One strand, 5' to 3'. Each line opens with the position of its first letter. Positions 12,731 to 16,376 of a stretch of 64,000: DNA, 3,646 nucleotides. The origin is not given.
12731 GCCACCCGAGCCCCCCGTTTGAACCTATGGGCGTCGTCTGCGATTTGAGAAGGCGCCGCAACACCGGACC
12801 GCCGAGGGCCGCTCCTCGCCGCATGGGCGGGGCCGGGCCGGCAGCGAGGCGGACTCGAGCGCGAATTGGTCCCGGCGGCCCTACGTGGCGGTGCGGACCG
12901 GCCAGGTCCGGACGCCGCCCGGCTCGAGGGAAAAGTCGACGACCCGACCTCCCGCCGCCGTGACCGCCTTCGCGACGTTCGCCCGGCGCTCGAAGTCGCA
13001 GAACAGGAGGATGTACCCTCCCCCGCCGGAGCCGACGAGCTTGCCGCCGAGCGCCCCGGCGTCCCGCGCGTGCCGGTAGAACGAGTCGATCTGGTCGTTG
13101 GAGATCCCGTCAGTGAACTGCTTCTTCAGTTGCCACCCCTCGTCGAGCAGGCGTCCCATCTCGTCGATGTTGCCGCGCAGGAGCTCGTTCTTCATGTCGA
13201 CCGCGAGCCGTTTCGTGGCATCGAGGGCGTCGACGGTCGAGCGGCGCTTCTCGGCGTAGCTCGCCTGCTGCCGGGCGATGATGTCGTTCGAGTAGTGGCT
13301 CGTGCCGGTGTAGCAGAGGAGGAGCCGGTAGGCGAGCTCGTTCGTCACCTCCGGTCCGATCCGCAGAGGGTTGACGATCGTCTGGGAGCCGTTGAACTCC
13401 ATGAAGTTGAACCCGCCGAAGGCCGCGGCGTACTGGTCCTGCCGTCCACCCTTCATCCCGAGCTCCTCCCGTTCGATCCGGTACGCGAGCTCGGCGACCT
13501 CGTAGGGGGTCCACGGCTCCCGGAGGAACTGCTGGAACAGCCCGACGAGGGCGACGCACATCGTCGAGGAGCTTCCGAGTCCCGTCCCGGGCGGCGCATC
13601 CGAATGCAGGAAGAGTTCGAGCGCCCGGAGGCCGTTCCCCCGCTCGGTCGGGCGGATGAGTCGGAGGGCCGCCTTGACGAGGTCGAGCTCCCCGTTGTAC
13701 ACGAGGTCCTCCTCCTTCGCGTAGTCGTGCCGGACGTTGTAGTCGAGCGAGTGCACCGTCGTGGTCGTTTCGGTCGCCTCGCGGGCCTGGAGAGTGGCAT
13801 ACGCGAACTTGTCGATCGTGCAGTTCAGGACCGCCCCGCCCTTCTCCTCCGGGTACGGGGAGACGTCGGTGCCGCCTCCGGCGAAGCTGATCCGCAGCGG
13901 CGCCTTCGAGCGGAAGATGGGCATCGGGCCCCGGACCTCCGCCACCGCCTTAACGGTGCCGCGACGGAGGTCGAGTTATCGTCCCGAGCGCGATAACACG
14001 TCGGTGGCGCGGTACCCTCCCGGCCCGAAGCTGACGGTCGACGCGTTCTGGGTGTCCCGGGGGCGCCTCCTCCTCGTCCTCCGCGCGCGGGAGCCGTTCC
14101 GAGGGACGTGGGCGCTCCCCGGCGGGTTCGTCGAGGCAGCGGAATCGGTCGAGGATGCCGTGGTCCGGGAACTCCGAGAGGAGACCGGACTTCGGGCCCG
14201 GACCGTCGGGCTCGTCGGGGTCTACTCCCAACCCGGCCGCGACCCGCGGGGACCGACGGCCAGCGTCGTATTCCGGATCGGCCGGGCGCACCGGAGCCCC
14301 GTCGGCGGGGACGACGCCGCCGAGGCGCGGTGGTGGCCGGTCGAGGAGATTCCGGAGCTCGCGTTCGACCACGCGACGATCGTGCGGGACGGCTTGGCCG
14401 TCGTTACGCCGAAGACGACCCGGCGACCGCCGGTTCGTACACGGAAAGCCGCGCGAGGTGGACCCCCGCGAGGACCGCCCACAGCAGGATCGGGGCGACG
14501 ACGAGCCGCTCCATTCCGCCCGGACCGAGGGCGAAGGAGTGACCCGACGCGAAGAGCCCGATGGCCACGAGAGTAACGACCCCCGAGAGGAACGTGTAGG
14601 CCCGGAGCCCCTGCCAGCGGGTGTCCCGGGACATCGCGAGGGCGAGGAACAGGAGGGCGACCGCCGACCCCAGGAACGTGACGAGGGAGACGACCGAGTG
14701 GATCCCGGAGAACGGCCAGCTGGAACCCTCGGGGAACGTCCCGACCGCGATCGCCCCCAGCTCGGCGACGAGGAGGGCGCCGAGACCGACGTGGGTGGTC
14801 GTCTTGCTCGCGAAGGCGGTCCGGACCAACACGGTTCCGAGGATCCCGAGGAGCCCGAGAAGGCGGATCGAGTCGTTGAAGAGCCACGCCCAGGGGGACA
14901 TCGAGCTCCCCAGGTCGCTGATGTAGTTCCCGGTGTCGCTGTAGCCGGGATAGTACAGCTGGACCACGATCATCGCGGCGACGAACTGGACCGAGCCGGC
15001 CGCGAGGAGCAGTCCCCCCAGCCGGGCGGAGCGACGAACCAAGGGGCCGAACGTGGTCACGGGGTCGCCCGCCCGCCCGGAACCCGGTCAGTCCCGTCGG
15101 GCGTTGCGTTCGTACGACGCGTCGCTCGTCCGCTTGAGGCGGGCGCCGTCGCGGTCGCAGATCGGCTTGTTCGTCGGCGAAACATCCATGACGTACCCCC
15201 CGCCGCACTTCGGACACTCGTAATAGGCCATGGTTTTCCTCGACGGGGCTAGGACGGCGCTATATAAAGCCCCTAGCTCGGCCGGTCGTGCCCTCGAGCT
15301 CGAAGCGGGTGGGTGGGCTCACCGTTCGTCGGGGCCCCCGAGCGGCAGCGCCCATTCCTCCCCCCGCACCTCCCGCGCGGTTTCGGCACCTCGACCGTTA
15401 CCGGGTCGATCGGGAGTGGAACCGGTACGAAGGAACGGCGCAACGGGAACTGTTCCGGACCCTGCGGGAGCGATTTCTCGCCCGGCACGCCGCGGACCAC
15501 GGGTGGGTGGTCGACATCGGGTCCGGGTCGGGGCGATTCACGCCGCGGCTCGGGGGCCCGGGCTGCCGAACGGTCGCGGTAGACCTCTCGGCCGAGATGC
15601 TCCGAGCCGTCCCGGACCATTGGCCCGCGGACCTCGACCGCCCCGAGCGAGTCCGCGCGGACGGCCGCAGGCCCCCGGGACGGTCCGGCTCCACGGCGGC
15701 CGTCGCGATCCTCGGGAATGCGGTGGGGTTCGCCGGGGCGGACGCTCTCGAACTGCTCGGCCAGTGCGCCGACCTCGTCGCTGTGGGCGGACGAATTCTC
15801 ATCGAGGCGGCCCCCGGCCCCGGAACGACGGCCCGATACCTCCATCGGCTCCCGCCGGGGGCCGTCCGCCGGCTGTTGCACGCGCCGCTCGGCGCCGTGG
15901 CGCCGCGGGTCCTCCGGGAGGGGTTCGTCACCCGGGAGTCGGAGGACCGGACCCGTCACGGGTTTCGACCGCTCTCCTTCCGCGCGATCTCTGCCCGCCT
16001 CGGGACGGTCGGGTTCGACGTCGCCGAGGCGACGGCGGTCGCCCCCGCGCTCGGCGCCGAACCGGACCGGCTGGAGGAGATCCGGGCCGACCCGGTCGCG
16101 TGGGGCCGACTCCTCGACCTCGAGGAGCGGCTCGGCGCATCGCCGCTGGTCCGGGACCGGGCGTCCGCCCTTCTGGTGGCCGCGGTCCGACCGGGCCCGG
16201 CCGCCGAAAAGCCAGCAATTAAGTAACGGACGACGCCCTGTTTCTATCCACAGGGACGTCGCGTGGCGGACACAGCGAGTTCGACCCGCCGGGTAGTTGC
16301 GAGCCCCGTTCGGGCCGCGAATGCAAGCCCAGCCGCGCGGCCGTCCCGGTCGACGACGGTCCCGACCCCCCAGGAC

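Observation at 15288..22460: Co-directional four-gene cluster linking a methyltransferase, a membrane coiled-coil pseudo-KaiC, a PKD glycoprotein and a PKD-anchored winged-helix regulator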

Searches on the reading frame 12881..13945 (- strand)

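Call 25: search_protein_families(library=pfam, proteins=[window:12881-13945:-], max_evalue=0.01)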
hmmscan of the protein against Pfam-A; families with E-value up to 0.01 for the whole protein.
window:12881-13945:- (354 aa): 2 families
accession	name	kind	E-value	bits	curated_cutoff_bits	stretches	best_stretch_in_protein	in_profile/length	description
PF00288.32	GHMP_kinases_N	-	9.2e-19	67.9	22.3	1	89-178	2-87/87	GHMP kinases N terminal domain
PF08544.19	GHMP_kinases_C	-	4.1e-11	43.6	21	1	254-332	4-83/85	GHMP kinases C terminal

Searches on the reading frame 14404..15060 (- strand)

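Call 25: search_protein_families(library=pfam, proteins=[window:14404-15060:-], max_evalue=0.01)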
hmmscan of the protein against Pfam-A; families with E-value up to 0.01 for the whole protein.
window:14404-15060:- (218 aa): 1 family
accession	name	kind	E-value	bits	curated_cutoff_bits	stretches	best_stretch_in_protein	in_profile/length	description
PF06197.19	DUF998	-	1.4e-22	80.7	30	1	21-201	2-184/184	Protein of unknown function (DUF998)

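Call 55: search_protein_families(library=ncbifam, proteins=[window:14404-15060:-], max_evalue=0.01)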
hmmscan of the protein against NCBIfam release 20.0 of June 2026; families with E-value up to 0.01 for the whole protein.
window:14404-15060:- (218 aa): 0 families

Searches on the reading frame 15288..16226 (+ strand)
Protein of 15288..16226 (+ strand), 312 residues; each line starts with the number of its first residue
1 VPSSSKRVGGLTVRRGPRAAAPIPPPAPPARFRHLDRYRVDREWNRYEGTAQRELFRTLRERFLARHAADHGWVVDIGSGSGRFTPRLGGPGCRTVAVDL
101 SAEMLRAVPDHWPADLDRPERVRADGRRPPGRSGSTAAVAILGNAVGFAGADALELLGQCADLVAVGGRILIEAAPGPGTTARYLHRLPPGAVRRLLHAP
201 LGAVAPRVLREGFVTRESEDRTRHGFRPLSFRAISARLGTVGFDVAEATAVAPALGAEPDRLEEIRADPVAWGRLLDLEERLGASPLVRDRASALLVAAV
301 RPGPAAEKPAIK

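Call 4: search_protein_families(library=pfam, proteins=[window:15288-16226:+], max_evalue=0.1)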
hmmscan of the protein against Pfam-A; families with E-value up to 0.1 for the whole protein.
window:15288-16226:+ (312 aa): 4 families
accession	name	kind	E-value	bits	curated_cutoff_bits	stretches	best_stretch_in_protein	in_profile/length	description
PF13649.12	Methyltransf_25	-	1.8e-07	32.2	27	1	74-168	1-97/97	Methyltransferase domain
PF08241.18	Methyltransf_11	-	8.1e-06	26.8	21.2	1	75-172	1-95/95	Methyltransferase domain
PF08242.18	Methyltransf_12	-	1e-05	26.6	30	1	75-170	1-98/98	Methyltransferase domain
PF13489.12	Methyltransf_23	-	2.1e-05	24.7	27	1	51-173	5-117/164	Methyltransferase domain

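Call 55: search_protein_families(library=ncbifam, proteins=[window:15288-16226:+], max_evalue=0.01)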
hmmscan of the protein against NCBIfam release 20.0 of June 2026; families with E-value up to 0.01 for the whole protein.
window:15288-16226:+ (312 aa): 5 families
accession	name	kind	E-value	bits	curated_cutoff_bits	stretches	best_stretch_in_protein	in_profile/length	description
NF041820.1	daptide_MTase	equivalog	1.4e-06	28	175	1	67-112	33-78/243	daptide-type RiPP biosynthesis methyltransferase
NF043040.1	corrin_prot_MT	hypoth_equivalog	5.3e-06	26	180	1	57-108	28-79/216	corrinoid protein-associated methyltransferase CpaM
NF045667.1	MTase_DVU1556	equivalog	0.00027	20.5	155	1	61-172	12-119/213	DVU_1556 family methyltransferase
NF041537.1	ArsM_AhpD_UU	exception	0.0019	17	510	1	73-109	79-119/345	arsenite methyltransferase/AhpD domain selenoprotein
TIGR02021.1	BchM-ChlM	equivalog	0.0044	16.5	158.9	1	73-111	57-95/218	magnesium protoporphyrin IX methyltransferase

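Call 56: search_solved_structures(query=window:15288-16226:+, max_evalue=0.01, show_alignments=1)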
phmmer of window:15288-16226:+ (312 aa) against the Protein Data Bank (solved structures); distinct sequences matched with E-value up to 0.01: 0.
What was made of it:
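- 15288..16226 (+): g1: class I SAM-dependent methyltransferase, 312 aa. The start may instead be the in-frame GTG at 15309. Belongs to pair A. No specific NCBIfam or PDB relative (calls 55, 56).
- On Class I SAM-dependent methyltransferase: No specific subfamily was found (calls 55, 56).
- Tried and rejected: NCBIfam and PDB gave none (calls 55, 56).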
